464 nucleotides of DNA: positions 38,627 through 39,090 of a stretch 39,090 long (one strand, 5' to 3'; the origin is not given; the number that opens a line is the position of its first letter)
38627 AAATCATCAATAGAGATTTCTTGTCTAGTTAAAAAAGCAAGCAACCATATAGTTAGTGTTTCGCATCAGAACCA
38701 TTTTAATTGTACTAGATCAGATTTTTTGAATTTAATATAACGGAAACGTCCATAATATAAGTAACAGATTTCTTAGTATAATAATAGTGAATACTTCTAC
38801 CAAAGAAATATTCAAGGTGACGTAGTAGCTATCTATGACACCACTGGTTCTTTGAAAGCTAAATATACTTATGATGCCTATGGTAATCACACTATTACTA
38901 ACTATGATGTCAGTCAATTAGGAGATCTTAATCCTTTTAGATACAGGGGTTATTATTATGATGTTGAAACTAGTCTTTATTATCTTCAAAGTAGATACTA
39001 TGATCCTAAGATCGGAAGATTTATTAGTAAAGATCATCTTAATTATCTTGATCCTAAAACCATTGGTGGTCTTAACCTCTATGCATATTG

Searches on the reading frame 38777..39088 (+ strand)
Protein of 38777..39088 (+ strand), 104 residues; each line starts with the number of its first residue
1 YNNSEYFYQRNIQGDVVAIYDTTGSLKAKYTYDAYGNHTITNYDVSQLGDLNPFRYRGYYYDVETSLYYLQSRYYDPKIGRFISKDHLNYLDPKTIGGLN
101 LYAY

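Call 8: search_protein_families(library=pfam, proteins=[window:38777-39088:+], max_evalue=1)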
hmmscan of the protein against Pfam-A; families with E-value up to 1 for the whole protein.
window:38777-39088:+ (104 aa): 2 families
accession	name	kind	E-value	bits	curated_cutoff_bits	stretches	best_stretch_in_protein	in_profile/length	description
PF17780.6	OCRE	-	0.056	13.9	24.7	1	58-86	12-42/52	OCRE domain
PF08938.16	HBS1_N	-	0.18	12.6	26.4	1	59-78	57-76/78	HBS1 N-terminus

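Call 21: find_homologous_proteins(query=window:38777-39088:+, max_evalue=1e-10)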
Query window:38777-39088:+ (104 aa): 122 proteins with E <= 1e-10 among 137 candidates; the best 120 are listed.
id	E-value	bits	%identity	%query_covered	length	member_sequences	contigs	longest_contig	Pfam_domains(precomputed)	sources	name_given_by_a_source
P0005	2.3e-33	133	57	100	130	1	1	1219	PF25023.2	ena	-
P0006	3.9e-32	129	59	100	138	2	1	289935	PF25023.2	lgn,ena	-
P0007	9.6e-32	127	64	97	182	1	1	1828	PF25023.2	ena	-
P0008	1.5e-31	127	56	99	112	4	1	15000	PF25023.2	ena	-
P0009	1.7e-31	127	59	100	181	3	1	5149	PF25023.2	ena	-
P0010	1.6e-28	117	55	93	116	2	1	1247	PF25023.2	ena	-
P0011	1.2e-27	114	55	100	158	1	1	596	PF25023.2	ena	-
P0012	2.1e-27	113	56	90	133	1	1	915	PF25023.2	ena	-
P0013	1.1e-26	111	56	95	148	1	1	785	PF25023.2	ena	-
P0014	1.2e-26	111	55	86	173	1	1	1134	PF25023.2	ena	-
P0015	2.6e-26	110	58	83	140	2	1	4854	-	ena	-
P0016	1.3e-25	108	57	85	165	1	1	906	PF25023.2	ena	-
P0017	1.6e-25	107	57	95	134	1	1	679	PF25023.2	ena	-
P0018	1.6e-25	107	59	76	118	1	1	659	PF25023.2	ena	-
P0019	3.6e-25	106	49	86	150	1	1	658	PF25023.2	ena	-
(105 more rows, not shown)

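Call 29: find_encoding_contigs(protein=P0006, flank=10000, max_places=3)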
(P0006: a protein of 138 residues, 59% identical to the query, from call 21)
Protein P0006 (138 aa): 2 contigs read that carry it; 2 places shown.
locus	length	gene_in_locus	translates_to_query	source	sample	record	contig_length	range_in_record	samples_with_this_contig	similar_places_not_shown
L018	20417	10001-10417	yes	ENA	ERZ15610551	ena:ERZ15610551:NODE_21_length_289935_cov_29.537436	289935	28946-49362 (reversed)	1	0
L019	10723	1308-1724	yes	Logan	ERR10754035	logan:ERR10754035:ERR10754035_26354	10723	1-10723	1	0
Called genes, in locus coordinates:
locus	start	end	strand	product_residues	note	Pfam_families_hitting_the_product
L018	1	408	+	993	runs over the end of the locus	PF00580:UvrD-helicase, PF13245:AAA_19, PF13361:UvrD_C, PF00580:UvrD-helicase, PF13538:UvrD_C_2 (faint), PF01396:Zn_ribbon_Top1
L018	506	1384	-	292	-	PF02645:DegV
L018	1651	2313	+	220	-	PF14512:TM1586_NiRdase (faint), PF00881:Nitroreductase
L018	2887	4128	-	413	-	-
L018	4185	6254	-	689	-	PF00004:AAA, PF17862:AAA_lid_3, PF01434:Peptidase_M41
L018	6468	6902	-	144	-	-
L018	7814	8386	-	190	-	PF06866:DUF1256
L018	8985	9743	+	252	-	PF02674:Colicin_V (weak)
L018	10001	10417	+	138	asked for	PF25023:TEN_YD-shell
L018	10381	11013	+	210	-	-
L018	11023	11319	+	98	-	-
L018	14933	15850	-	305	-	PF02195:ParB_N, PF17762:HTH_ParB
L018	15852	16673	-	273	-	PF10609:ParA, PF00142:Fer4_NifH (weak), PF01656:CbiA, PF02374:ArsA_ATPase (weak), PF06564:CBP_BcsQ, PF09140:MipZ (weak), PF13614:AAA_31, PF09140:MipZ (weak)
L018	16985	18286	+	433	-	PF10396:TrmE_N, PF12631:MnmE_helical, PF01926:MMR_HSR1, PF02421:FeoB_N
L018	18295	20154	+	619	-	PF01134:GIDA, PF01266:DAO (faint), PF03486:HI0933_like (faint), PF07992:Pyr_redox_2, PF12831:FAD_oxidored (weak), PF13738:Pyr_redox_3 (faint), PF21680:GIDA_C_1st, PF13932:SAM_GIDA_C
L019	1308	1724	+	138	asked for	PF25023:TEN_YD-shell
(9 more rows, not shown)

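Call 43: search_protein_families(library=ncbifam, proteins=[window:38777-39088:+], max_evalue=0.1)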
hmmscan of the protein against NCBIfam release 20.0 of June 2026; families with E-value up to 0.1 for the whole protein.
window:38777-39088:+ (104 aa): 2 families
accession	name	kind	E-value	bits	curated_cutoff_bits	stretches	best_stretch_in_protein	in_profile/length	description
TIGR03696.1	Rhs_assc_core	domain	1.9e-15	57.1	32.5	1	32-104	1-62/76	RHS repeat-associated core domain-containing protein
NF041261.1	RHS_core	equivalog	4.7e-08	31.3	2000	1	6-104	1158-1248/1261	RHS element core protein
